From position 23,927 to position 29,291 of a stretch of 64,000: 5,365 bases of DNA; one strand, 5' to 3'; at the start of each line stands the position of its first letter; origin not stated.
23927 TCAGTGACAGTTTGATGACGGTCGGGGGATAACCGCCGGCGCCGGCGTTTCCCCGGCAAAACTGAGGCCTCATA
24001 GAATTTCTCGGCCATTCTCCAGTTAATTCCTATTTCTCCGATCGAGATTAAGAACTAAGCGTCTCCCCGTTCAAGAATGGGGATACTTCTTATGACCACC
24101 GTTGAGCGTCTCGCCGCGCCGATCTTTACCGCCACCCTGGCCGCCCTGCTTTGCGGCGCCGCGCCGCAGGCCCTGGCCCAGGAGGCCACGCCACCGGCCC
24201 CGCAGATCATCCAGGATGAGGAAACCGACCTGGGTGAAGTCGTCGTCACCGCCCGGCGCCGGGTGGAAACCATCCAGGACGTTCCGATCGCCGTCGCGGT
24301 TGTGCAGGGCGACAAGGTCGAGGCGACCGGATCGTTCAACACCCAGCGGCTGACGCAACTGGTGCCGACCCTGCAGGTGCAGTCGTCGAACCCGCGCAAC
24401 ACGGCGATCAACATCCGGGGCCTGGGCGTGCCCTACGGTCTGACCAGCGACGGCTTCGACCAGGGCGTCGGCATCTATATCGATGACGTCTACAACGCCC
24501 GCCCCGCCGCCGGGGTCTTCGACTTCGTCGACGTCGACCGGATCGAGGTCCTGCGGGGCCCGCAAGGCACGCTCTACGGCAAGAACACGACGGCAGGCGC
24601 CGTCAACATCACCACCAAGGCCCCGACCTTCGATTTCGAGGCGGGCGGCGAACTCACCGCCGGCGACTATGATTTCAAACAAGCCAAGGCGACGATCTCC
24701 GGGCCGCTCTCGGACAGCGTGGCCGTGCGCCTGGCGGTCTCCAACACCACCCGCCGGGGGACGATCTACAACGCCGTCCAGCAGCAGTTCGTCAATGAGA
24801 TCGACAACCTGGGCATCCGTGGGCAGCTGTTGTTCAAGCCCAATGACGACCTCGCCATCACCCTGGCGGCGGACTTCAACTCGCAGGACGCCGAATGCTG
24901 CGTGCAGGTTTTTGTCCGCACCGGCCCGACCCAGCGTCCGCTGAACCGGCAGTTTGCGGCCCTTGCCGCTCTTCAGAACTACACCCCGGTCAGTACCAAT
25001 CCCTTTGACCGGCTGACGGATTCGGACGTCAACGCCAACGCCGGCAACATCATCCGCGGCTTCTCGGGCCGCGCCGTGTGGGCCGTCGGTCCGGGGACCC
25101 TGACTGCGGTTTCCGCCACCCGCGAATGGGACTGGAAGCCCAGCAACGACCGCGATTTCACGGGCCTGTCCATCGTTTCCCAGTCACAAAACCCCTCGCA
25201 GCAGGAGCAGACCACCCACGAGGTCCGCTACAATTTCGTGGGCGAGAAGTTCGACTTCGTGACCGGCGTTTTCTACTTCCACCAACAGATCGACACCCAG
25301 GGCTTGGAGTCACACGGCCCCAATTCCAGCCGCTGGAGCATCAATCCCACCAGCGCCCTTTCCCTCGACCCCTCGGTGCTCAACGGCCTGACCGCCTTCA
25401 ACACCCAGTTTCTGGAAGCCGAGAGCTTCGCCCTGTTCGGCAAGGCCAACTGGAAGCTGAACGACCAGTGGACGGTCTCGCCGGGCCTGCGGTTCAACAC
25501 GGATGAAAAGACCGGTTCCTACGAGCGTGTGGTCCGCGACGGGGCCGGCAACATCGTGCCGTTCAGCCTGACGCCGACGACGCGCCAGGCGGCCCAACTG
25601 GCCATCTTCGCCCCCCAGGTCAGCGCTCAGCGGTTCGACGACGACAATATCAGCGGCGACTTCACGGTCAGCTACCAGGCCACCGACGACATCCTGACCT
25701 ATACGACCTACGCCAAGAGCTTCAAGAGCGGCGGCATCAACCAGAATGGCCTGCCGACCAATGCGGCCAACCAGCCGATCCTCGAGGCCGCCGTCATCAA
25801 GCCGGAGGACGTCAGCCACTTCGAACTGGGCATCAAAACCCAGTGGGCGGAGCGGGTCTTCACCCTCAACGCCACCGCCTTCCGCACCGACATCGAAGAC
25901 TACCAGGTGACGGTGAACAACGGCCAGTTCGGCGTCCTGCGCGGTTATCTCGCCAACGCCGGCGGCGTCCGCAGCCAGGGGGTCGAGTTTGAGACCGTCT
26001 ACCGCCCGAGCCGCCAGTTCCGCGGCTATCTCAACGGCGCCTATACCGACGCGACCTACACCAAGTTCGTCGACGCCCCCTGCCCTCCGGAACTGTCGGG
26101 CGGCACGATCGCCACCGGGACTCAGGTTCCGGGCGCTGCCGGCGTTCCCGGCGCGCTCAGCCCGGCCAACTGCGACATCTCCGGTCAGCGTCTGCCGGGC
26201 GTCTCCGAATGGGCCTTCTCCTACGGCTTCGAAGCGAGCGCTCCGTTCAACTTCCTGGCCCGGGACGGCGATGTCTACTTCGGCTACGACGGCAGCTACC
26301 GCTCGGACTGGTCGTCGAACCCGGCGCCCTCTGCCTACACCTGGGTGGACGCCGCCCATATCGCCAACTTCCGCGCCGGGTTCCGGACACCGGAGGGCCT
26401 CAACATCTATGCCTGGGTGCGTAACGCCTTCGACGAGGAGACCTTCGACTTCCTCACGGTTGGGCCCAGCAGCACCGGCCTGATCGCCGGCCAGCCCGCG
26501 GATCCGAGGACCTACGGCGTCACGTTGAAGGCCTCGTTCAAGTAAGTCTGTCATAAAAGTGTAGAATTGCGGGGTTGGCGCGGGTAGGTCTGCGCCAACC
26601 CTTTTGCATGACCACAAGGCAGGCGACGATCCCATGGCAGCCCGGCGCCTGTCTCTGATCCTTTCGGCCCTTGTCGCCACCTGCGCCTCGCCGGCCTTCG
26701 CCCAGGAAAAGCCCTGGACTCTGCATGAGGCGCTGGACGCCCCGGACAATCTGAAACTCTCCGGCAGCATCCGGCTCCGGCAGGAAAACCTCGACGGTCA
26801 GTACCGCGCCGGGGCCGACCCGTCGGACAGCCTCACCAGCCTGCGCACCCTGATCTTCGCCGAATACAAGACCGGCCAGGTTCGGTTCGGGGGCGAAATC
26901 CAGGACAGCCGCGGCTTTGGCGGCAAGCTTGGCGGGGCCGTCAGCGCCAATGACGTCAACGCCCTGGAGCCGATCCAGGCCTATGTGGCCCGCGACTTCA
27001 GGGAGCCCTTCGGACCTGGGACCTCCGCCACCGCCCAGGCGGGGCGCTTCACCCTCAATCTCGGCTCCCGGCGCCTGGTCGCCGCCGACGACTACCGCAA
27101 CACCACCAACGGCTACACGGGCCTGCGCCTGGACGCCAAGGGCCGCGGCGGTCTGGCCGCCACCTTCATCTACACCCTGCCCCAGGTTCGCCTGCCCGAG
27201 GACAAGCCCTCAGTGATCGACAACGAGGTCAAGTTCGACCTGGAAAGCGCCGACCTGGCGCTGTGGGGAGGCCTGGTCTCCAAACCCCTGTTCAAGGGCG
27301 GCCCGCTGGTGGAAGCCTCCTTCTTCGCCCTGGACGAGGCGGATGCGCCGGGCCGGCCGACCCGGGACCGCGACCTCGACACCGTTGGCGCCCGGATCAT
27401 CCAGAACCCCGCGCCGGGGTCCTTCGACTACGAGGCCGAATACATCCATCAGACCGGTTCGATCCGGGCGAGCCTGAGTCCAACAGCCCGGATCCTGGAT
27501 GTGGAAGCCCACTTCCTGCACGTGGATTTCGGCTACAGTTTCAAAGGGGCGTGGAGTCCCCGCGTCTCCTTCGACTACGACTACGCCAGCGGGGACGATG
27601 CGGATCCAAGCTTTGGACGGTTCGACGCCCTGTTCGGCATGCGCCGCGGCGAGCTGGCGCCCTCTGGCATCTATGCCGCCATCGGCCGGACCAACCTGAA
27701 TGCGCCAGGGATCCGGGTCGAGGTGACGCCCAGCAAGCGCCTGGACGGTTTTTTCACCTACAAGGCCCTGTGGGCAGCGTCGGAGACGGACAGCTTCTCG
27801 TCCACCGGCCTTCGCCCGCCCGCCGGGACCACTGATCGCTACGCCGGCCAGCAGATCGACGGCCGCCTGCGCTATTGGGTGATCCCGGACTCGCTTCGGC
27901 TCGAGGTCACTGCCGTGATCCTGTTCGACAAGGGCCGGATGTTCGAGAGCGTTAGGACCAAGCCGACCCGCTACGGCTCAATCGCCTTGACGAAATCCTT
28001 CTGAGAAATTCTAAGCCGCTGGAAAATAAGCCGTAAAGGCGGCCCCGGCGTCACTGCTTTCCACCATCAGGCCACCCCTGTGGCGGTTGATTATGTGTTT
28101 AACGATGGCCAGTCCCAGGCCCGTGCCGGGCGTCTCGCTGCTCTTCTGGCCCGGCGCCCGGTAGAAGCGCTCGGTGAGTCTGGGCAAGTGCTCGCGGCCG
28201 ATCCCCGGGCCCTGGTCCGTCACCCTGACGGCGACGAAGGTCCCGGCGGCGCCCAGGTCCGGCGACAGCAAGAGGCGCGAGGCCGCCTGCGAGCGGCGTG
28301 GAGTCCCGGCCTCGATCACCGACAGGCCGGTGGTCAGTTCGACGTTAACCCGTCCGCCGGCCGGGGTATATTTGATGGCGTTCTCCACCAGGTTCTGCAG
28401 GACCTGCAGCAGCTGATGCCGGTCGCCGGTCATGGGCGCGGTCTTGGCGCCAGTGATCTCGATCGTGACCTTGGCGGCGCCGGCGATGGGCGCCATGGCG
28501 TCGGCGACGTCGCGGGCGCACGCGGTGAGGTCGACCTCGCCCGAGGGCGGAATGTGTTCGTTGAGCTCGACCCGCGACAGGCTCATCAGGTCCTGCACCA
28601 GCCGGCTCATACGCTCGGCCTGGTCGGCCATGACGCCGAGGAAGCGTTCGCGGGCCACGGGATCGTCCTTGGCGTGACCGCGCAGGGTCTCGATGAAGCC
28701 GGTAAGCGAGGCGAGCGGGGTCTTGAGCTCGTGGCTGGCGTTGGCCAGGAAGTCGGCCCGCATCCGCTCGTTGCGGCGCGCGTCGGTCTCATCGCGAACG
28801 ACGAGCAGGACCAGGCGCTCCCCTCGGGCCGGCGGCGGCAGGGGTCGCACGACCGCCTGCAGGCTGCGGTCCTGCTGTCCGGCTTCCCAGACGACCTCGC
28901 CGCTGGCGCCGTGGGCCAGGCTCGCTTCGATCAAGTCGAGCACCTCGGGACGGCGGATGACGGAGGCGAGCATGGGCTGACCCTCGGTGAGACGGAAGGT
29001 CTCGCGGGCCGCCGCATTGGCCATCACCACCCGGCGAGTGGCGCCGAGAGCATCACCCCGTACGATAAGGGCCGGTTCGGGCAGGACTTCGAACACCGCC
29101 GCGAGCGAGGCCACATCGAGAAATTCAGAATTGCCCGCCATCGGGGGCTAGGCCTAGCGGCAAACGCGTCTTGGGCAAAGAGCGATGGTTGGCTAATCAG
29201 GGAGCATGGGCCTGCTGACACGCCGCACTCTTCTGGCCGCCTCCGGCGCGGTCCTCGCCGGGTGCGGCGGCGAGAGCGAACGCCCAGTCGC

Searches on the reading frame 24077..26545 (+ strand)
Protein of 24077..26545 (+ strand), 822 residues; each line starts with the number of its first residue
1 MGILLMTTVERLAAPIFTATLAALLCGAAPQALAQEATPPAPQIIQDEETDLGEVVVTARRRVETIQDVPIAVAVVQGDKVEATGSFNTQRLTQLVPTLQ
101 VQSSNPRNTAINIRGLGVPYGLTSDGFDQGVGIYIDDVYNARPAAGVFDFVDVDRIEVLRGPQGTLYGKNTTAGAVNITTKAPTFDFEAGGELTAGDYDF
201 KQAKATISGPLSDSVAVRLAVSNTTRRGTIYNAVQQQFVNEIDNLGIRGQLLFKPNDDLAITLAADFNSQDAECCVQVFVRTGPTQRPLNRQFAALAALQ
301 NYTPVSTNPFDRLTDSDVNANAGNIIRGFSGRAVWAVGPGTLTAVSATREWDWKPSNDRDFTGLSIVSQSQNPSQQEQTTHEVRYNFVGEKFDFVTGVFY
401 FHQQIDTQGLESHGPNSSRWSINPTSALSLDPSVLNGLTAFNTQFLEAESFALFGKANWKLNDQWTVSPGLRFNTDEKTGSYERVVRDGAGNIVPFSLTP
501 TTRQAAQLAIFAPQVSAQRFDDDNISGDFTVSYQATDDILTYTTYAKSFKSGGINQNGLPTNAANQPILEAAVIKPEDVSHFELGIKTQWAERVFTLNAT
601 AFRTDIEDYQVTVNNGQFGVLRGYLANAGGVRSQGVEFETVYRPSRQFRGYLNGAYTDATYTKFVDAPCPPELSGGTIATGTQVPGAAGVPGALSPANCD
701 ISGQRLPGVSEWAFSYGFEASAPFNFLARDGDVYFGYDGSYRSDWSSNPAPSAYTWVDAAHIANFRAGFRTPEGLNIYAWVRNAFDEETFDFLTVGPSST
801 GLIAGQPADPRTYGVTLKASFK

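Call 28: search_protein_families(library=ncbifam, proteins=[window:24077-26545:+], max_evalue=1e-10)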
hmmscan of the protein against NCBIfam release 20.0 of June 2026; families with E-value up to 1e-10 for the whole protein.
window:24077-26545:+ (822 aa): 13 families
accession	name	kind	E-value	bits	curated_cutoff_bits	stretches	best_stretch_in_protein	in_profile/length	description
TIGR01783.1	TonB-siderophor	subfamily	4.2e-38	131.4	223.5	2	69-228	2-157/649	TonB-dependent siderophore receptor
TIGR01785.1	TonB-hemin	subfamily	1.1e-28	100.1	316.85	1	52-658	1-560/677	TonB-dependent heme/hemoglobin receptor family protein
NF007349.0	PRK09840.1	equivalog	6.1e-19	67.5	686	0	126-223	122-217/760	catecholate siderophore receptor Fiu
TIGR01786.1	TonB-hemlactrns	subfamily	1.3e-18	66.8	323.75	1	394-662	351-583/719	TonB-dependent hemoglobin/transferrin/lactoferrin family receptor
NF041535.1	TonB_rec_PqqU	equivalog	1.1e-17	63.6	1200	0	58-184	4-133/676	TonB-dependent receptor PqqU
NF010010.0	PRK13483.1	equivalog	7.2e-16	57.3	927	1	45-278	25-263/660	ligand-gated channel protein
NF053590.1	TonB_dep_TOL0244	equivalog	2.2e-15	56.3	645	1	51-229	9-187/604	TOL_0244 family TonB-dependent receptor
NF049960.1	siderphRecptFauA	equivalog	5.7e-14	51.5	900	1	55-224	63-225/727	TonB-dependent alcaligin siderophore receptor FauA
TIGR04056.1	OMP_RagA_SusC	subfamily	2.2e-13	49.5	368.25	0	46-182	72-205/981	SusC/RagA family TonB-linked outer membrane protein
TIGR01779.1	TonB-B12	equivalog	4.7e-13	48.6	599.7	1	45-247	21-219/614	TonB-dependent vitamin B12 receptor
NF047944.1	FoxamRcptFoxA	equivalog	1.5e-12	46.6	1300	1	22-268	12-245/697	ferrioxamine B receptor FoxA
NF010048.1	PRK13524.1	subfamily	7.6e-12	44.5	493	0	153-220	148-221/744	FepA family TonB-dependent siderophore receptor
NF007478.2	PRK10064.1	equivalog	1.1e-11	43.7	745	0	45-182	25-159/663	catecholate siderophore receptor CirA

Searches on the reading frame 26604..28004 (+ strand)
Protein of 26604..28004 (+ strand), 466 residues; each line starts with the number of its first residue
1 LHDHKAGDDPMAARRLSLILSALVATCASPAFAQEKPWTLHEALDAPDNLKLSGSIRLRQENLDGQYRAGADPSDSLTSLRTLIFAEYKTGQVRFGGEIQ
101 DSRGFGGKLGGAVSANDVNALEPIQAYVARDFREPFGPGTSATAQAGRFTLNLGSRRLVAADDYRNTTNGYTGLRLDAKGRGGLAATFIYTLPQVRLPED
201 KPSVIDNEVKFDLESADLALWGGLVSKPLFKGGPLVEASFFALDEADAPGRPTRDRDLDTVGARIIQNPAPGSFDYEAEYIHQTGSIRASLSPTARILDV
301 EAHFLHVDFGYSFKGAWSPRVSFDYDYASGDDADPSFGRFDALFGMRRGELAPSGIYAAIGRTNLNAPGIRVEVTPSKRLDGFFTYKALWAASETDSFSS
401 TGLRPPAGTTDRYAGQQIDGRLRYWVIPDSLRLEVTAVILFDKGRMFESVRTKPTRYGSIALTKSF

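Call 28: search_protein_families(library=ncbifam, proteins=[window:26604-28004:+], max_evalue=1e-10)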
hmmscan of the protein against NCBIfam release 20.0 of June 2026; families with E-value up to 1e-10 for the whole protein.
window:26604-28004:+ (466 aa): 0 families

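Call 45: search_protein_families(library=pfam, proteins=[window:26604-28004:+], max_evalue=0.001)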
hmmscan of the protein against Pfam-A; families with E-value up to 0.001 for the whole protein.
window:26604-28004:+ (466 aa): 1 family
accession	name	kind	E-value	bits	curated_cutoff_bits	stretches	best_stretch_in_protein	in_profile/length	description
PF13372.12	Alginate_exp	-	4.6e-35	121.6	25.2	1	51-444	4-378/395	Alginate export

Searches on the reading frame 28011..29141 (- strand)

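Call 3: search_protein_families(library=pfam, proteins=[window:28011-29141:-], max_evalue=0.01)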
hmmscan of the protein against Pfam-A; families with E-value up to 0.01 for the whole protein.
window:28011-29141:- (376 aa): 4 families
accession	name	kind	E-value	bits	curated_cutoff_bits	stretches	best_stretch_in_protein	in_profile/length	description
PF02518.31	HATPase_c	-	3.2e-23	82.7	26.4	1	239-375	1-109/111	Histidine kinase-, DNA gyrase B-, and HSP90-like ATPase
PF00512.31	HisKA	-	2e-17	63.4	26.9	1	128-192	2-64/66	His Kinase A (phospho-acceptor) domain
PF13581.12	HATPase_c_2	-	0.00045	20.7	27.4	1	270-353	59-111/127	Histidine kinase-like ATPase domain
PF13188.13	PAS_8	-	0.0032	17.8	21.8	1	13-74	3-53/65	PAS domain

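Call 4: search_protein_families(library=ncbifam, proteins=[window:28011-29141:-], max_evalue=0.01)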
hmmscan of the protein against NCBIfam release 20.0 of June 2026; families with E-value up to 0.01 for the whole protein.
window:28011-29141:- (376 aa): 79 families (the best 25 are shown)
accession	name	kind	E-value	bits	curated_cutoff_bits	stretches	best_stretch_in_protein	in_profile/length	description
TIGR02966.1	phoR_proteo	equivalog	1.7e-81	273.8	334.2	2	16-271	11-257/333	phosphate regulon sensor histidine kinase PhoR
NF046044.1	PnpS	equivalog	9.9e-74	248.7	400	1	33-374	72-390/390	two-component system histidine kinase PnpS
NF033092.0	HK_WalK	equivalog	9.9e-51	173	725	2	94-271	338-516/594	cell wall metabolism sensor histidine kinase WalK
NF008235.0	PRK11006.1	equivalog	1.8e-48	165.5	390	2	108-269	184-343/431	phosphate regulon sensor histidine kinase PhoR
NF041735.1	hist_kin_RppB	equivalog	5.7e-44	150.6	400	2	129-271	217-361/438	two-component system sensor histidine kinase RppB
TIGR01386.1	cztS_silS_copS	subfamily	2e-39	135.9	292.55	2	129-272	242-382/457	heavy metal sensor histidine kinase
NF008312.0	PRK11100.1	equivalog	1.7e-38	132.7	356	2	132-271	260-397/477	two-component system sensor histidine kinase CreC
NF012163.2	BaeS_SmeS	equivalog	3.4e-38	131.8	500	2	123-268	235-377/457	sensor histidine kinase efflux regulator BaeS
NF033093.1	HK_VicK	exception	9.5e-37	126.7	680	2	112-271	193-357/448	cell wall metabolism sensor histidine kinase VicK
NF033091.0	HK_VanS_ACDEFG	equivalog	1.8e-36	125.7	400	2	116-270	62-216/293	vancomycin resistance histidine kinase VanS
NF045911.1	TCSHisKinNblS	equivalog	1.6e-33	116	1000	1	111-362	371-606/621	two-component system sensor histidine kinase NblS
NF007664.1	PRK10337.1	equivalog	2e-32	112.5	475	2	130-279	232-382/442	quorum sensing histidine kinase QseC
NF053855.1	HisKinPhoRBctds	equivalog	4.9e-32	111.1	500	2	115-268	348-499/583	two-component system sensor histidine kinase PhoR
NF008468.0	PRK11360.1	equivalog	2.2e-31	108.9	646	2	35-269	287-532/616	two-component system sensor histidine kinase AtoS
NF007837.0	PRK10549.1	equivalog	2.5e-30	105.6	603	2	122-269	234-378/466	envelope stress sensor histidine kinase BaeS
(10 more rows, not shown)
